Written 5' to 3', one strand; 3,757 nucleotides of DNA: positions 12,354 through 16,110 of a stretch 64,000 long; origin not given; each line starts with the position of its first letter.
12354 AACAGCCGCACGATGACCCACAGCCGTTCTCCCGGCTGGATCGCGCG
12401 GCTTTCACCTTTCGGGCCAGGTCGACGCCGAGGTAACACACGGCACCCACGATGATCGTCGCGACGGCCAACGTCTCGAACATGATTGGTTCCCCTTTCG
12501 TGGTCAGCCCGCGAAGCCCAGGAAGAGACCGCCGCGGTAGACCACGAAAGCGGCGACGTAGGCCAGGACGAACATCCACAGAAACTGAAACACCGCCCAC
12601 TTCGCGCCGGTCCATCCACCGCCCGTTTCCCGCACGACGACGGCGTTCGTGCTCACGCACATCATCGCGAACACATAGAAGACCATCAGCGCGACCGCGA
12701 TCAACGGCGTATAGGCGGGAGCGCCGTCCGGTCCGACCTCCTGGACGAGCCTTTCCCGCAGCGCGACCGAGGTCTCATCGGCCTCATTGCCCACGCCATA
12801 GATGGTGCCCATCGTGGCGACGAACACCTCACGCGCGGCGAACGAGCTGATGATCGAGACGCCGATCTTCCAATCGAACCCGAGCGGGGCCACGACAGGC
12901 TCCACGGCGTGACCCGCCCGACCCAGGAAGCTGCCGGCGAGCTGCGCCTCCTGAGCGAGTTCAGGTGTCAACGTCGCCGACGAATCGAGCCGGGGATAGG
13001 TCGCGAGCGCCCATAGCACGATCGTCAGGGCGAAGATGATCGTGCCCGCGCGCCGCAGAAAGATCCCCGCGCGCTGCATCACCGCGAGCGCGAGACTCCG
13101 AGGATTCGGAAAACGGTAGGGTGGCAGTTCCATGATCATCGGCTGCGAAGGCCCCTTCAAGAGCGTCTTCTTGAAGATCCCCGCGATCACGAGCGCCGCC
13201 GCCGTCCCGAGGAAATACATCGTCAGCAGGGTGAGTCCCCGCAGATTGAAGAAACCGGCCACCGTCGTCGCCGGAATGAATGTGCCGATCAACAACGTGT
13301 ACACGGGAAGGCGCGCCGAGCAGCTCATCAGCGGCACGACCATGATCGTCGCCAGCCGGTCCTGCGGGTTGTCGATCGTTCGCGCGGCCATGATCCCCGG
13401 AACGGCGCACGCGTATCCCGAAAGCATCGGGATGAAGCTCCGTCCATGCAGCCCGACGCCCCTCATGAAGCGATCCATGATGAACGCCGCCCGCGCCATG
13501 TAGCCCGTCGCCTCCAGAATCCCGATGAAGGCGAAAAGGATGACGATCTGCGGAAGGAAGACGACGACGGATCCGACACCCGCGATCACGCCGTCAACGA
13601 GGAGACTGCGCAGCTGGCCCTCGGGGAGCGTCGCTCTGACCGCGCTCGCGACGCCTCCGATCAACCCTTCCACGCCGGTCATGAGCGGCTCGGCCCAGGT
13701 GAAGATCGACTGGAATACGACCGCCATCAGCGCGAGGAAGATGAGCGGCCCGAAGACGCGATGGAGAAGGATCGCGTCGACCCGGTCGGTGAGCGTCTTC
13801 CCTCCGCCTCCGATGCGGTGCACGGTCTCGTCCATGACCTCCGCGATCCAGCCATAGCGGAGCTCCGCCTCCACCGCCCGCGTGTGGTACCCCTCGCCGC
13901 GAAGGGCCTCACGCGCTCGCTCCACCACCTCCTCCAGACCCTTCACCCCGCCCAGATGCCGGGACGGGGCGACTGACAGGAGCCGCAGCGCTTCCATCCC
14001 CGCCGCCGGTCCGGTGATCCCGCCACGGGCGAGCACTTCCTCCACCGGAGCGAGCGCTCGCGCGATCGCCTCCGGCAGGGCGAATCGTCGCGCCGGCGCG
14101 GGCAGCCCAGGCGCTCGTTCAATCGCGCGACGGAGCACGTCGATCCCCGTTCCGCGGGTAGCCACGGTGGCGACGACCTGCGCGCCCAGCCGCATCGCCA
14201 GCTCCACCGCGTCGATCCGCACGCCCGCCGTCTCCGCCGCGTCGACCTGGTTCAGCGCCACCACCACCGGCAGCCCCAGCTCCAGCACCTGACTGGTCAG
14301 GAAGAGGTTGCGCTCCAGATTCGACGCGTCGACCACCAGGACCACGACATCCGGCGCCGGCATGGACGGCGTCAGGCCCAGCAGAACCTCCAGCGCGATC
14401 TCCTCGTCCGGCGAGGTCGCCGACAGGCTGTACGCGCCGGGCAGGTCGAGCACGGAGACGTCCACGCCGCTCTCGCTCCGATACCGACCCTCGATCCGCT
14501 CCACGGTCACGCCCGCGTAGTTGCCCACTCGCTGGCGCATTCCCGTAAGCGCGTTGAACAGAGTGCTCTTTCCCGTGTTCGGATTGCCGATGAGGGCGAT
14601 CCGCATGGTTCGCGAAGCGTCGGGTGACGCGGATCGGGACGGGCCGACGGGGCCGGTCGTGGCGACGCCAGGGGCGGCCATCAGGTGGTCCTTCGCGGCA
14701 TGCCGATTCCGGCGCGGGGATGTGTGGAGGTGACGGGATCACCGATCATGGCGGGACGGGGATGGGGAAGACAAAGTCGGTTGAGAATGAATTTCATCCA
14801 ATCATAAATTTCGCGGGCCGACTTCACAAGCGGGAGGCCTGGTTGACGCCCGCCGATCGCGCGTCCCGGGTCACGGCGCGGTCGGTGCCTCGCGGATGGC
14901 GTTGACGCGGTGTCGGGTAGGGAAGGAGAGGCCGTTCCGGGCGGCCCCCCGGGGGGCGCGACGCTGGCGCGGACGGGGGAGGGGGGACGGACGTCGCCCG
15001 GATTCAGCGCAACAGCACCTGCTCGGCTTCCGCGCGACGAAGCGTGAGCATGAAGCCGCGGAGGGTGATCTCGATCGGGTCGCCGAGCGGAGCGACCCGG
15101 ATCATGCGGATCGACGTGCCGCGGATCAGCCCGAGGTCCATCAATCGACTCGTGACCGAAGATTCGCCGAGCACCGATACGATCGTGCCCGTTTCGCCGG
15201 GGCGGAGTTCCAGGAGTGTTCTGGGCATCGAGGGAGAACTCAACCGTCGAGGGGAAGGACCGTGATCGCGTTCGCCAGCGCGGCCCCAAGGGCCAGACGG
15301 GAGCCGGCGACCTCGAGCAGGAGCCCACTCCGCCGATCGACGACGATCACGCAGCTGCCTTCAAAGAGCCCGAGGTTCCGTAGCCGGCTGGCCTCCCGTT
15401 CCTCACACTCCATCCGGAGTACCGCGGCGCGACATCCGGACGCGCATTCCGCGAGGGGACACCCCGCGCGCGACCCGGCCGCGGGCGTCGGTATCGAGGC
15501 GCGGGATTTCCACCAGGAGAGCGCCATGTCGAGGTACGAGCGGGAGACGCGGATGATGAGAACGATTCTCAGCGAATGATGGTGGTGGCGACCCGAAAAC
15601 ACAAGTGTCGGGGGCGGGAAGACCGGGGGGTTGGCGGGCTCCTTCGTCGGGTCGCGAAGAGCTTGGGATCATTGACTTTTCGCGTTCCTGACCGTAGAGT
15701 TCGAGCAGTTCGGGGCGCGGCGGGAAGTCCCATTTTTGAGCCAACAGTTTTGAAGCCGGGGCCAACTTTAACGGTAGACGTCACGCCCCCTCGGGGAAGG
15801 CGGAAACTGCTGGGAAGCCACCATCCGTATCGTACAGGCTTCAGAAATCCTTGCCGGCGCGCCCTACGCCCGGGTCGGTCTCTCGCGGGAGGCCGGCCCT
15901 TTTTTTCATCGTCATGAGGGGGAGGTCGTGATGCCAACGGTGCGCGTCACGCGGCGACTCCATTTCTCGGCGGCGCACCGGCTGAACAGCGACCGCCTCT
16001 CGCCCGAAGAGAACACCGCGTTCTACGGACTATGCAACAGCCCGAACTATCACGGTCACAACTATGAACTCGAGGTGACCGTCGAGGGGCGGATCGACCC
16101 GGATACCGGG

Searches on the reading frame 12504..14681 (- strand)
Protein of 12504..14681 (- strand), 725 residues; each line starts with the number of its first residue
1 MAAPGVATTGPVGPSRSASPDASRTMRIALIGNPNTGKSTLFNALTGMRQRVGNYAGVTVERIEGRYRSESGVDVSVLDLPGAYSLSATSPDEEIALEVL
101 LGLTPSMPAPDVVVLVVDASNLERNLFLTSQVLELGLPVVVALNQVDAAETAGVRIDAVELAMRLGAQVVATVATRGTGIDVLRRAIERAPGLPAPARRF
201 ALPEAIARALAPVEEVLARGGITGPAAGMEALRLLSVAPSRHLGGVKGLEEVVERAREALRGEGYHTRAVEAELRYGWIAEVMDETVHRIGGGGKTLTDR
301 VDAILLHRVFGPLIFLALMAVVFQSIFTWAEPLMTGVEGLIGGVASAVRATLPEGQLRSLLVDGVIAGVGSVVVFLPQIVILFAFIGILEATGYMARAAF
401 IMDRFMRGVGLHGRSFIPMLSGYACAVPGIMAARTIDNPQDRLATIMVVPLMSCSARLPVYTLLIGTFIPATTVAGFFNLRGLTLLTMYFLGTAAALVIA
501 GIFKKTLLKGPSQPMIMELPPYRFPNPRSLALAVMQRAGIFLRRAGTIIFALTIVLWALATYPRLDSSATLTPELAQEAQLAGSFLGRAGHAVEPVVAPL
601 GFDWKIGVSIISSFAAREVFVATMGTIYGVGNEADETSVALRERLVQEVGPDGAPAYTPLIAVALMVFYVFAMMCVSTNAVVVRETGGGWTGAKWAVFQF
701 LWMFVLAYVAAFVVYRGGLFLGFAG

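Call 9: search_protein_families(library=pfam, proteins=[window:12504-14681:-], max_evalue=0.01)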
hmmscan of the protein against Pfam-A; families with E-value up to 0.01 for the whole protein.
window:12504-14681:- (725 aa): 8 families
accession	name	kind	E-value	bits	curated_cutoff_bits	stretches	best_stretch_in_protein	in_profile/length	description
PF02421.24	FeoB_N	-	3.2e-56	189.6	27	1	27-187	2-156/156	Ferrous iron transport protein B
PF07670.19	Gate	-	6.4e-40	136.3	29.6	2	373-468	2-104/104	Nucleoside recognition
PF01926.29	MMR_HSR1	-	3.1e-18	66.4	21.9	1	27-144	1-112/113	50S ribosome-binding GTPase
PF07664.17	FeoB_C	-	2.7e-16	59.5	26.6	1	486-537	2-54/54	Ferrous iron transport protein B C terminus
PF04548.22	AIG1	-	1.2e-06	28.4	27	1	27-123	2-97/212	AIG1 family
PF00009.33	GTP_EFTU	-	7.1e-05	22.9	26.5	0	106-186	89-181/188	Elongation factor Tu GTP binding domain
PF03308.22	MeaB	-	0.00085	18.8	23.1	0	18-55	26-63/273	Methylmalonyl Co-A mutase-associated GTPase MeaB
PF03193.22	RsgA_GTPase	-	0.0041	17.4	30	0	28-53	109-135/174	RsgA GTPase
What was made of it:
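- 12504..14681 (-): feoB, the ferrous iron transporter. Pfam FeoB_N, Gate and FeoB_C (call 9).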

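Call 17: find_related_loci(query=window:12504-14681:-, collection=genome_contigs, flank=10000)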
Query window:12504-14681:- (725 aa) in genome_contigs; peptide patterns used: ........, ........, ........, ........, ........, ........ (x = any residue, [..] = any of these).
599 stretches matched a pattern (row limit reached: there are more); 568 encode a relative of the query (tblastn E <= 1e-3); the best 80 are kept; 80 distinct loci.
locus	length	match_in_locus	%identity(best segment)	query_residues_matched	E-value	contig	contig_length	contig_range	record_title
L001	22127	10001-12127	81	16-725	0e+0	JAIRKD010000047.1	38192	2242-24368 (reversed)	MAG: Gemmatimonadota bacterium isolate Ast373_bin6 k119_248406, whole genome shotgun sequence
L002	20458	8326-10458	81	15-725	0e+0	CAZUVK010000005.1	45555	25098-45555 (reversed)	MAG TPA_asm: uncultured Gemmatimonas sp. isolate SRP344714_co1_357 genome assembly, contig: NODE_1690_length_45555_cov_3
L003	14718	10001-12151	77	6-724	0e+0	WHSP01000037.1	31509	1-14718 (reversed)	MAG: Gemmatimonas sp. isolate Dino_bin9 NODE_37_length_31509_cov_7.804731, whole genome shotgun sequence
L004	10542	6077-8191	75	14-716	0e+0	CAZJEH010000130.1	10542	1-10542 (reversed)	MAG TPA_asm: uncultured Gemmatimonas sp. isolate SRP268622_co1_219 genome assembly, contig: NODE_15035_length_10542_cov_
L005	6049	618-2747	70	8-716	0e+0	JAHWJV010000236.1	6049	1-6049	MAG: Gemmatimonadetes bacterium isolate 0711_bin6 NODE_236_length_6049_cov_2.559777, whole genome shotgun sequence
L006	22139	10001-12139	71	6-716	0e+0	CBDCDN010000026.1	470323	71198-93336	MAG: Longimicrobiaceae bacterium isolate 34105c47-3baa-434c-b996-47e796af8917 genome assembly, contig: contig_26, whole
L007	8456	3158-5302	69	9-723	0e+0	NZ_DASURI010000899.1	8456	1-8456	MAG: Longimicrobium sp. isolate SMAG_U1703 k141_498628, whole genome shotgun sequence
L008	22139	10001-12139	70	11-723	0e+0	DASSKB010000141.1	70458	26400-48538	MAG TPA_asm: Longimicrobiaceae bacterium isolate SMAG_U1130 k141_233239, whole genome shotgun sequence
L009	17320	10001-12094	70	26-723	0e+0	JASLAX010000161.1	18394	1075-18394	MAG: Longimicrobiaceae bacterium isolate CMU.bins.247 k141_21583446, whole genome shotgun sequence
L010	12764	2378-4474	70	26-723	0e+0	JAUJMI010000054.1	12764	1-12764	MAG: Longimicrobium sp. isolate YPbin7 NODE_1266_length_12764_cov_10.486899, whole genome shotgun sequence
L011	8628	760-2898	68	15-723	0e+0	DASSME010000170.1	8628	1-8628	MAG TPA_asm: Longimicrobium sp. isolate SMAG_U1190 k141_914210, whole genome shotgun sequence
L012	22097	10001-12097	69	26-723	0e+0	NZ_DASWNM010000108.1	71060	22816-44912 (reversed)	MAG: Longimicrobium sp. isolate SMAG_U3414 k141_691308, whole genome shotgun sequence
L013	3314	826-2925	69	26-723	0e+0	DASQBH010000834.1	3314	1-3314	MAG TPA_asm: Longimicrobium sp. isolate SMAG_U11666 k141_159698, whole genome shotgun sequence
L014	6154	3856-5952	69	26-723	0e+0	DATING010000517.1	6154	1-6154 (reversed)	MAG TPA_asm: Longimicrobium sp. isolate SMAG_U15790 k141_1006196, whole genome shotgun sequence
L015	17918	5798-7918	68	19-723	0e+0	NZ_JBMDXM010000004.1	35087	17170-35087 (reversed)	MAG: Longimicrobium sp. isolate FBaRs1_5 FBaRs1_contig4, whole genome shotgun sequence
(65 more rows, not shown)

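Call 50: search_protein_families(library=pfam, proteins=[L009:15926-16636:-, L009:14314-15861:-, L009:14120-15208:+, L009:13182-14150:+, L009:12957-14129:-, L009:12646-13623:-, L009:16003-16863:-], max_evalue=0.0001)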
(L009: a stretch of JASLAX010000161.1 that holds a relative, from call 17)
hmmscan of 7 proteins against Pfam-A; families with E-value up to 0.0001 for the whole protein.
L009:15926-16636:- (236 aa): 0 families

L009:14314-15861:- (515 aa): 2 families
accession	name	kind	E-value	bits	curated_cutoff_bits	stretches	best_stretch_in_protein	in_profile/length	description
PF02913.24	FAD-oxidase_C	-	1.2e-58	199.2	21.2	1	255-499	2-247/248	FAD linked oxidases, C-terminal domain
PF01565.28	FAD_binding_4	-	9.7e-36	123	26.4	1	39-175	1-137/139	FAD binding domain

L009:14120-15208:+ (362 aa): 0 families

L009:13182-14150:+ (322 aa): 0 families

L009:12957-14129:- (390 aa): 3 families
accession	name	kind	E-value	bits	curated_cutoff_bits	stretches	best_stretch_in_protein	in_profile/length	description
PF13458.12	Peripla_BP_6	-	5.9e-48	164.7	31.7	1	42-379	11-336/343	Periplasmic binding protein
PF01094.35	ANF_receptor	-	5.9e-31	108.2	25.4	1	53-372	2-341/353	Receptor family ligand binding region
PF13433.12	Peripla_BP_5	-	1.3e-08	34.8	27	0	49-114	16-80/363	Periplasmic binding protein domain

L009:12646-13623:- (325 aa): 0 families

L009:16003-16863:- (286 aa): 1 family
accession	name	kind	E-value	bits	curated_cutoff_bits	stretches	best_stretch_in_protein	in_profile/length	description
PF01475.25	FUR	-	8.9e-21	74.7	23.1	1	161-275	2-119/121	Ferric uptake regulator family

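Call 63: search_protein_families(library=ncbifam, proteins=[L009:16003-16440:-], max_evalue=0.001)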
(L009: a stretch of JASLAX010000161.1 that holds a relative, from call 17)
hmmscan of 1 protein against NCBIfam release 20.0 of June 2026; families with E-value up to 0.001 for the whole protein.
L009:16003-16440:- (145 aa): 10 families
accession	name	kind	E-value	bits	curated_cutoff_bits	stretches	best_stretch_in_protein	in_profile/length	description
NF052545.1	TransRegPerRClab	equivalog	2.2e-30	105.5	180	1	15-143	6-135/138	transcriptional regulator PerR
NF047406.1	TransRegPerRTherm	equivalog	1.6e-23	83.4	200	1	22-144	4-127/130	manganese-dependent transcriptional regulator PerR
NF051892.1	TransRegFurBacil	equivalog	2.1e-20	73.3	220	1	13-144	8-145/149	ferric iron uptake transcriptional regulator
NF045678.1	TransRegIrrA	equivalog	1.1e-11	44.8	150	1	12-129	8-126/138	iron response transcriptional regulator IrrA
NF045677.1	FeRespRegIrr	equivalog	9.6e-11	41.9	170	1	15-128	2-116/127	Fur family transcriptional regulator Irr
NF047461.1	FUR_perox_PerRB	exception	4.5e-09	36.3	250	1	17-111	21-116/143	peroxide-responsive transcriptional repressor PerRB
NF051891.1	TransRegFurHelico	equivalog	5.5e-08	32.8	200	1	13-109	14-111/148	ferric iron uptake transcriptional regulator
NF047462.1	FUR_perox_PerRA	exception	7e-08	33.1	200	1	15-109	10-104/142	peroxide-responsive transcriptional repressor PerRA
NF006999.0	PRK09462.1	equivalog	3.1e-06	26.8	146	1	13-108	4-101/148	ferric iron uptake transcriptional regulator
NF008646.0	PRK11639.1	equivalog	7.2e-06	25.8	167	1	20-143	20-147/171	zinc uptake transcriptional repressor Zur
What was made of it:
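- A PerR-like one exists in a Longimicrobiaceae relative (calls 50, 63).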

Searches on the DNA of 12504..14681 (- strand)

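Call 54: search_rna_families(source=L001, start=8700, end=9140, threshold=evalue, max_evalue=1)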
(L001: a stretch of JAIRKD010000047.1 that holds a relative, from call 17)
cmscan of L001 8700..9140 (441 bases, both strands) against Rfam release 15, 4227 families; matches with E-value up to 1: 1.
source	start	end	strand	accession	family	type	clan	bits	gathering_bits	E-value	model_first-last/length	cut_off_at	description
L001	8796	8951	-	RF00013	6S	Gene;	-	24.6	46.4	0.0041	1-187/187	no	6S / SsrS RNA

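Call 55: search_rna_families(source=L002, start=7380, end=7790, threshold=evalue, max_evalue=1)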
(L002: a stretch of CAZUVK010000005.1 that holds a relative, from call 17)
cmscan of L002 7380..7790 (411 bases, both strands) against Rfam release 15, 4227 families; matches with E-value up to 1: 1.
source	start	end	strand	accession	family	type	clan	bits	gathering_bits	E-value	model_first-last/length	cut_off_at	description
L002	7460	7629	-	RF00013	6S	Gene;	-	26.9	46.4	0.0011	1-187/187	no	6S / SsrS RNA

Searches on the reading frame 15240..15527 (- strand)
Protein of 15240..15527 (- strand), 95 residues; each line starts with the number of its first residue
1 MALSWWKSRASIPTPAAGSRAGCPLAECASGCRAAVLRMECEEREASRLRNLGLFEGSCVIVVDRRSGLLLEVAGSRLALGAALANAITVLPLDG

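Call 16: search_protein_families(library=ncbifam, proteins=[window:15240-15527:-], max_evalue=0.001)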
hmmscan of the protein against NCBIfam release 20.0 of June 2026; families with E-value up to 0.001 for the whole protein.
window:15240-15527:- (95 aa): 1 family
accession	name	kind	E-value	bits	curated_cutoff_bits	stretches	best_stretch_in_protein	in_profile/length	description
NF047407.1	TransRegMntRTherm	equivalog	0.00011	21.9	350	1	22-92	153-225/227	manganese-dependent transcriptional regulator MntR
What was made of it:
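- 15004..15527 (-): Two feoA-like genes: feoA2 (15004-15243) and feoA1 (15240-15527). NCBIfam FeoA match for feoA2 (call 16).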

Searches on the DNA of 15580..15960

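Call 51: search_rna_families(source=window, start=15580, end=15960, threshold=evalue, max_evalue=1)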
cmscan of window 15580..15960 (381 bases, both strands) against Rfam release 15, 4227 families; matches with E-value up to 1: 2.
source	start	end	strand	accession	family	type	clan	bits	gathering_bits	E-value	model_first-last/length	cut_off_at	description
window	15712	15866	+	RF00013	6S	Gene;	-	20.9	46.4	0.027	1-187/187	no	6S / SsrS RNA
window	15846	15913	+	RF00519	suhB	Gene; sRNA;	CL00108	16.4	41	0.59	1-77/77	no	Makes More Granules Regulator RNA (mmgR)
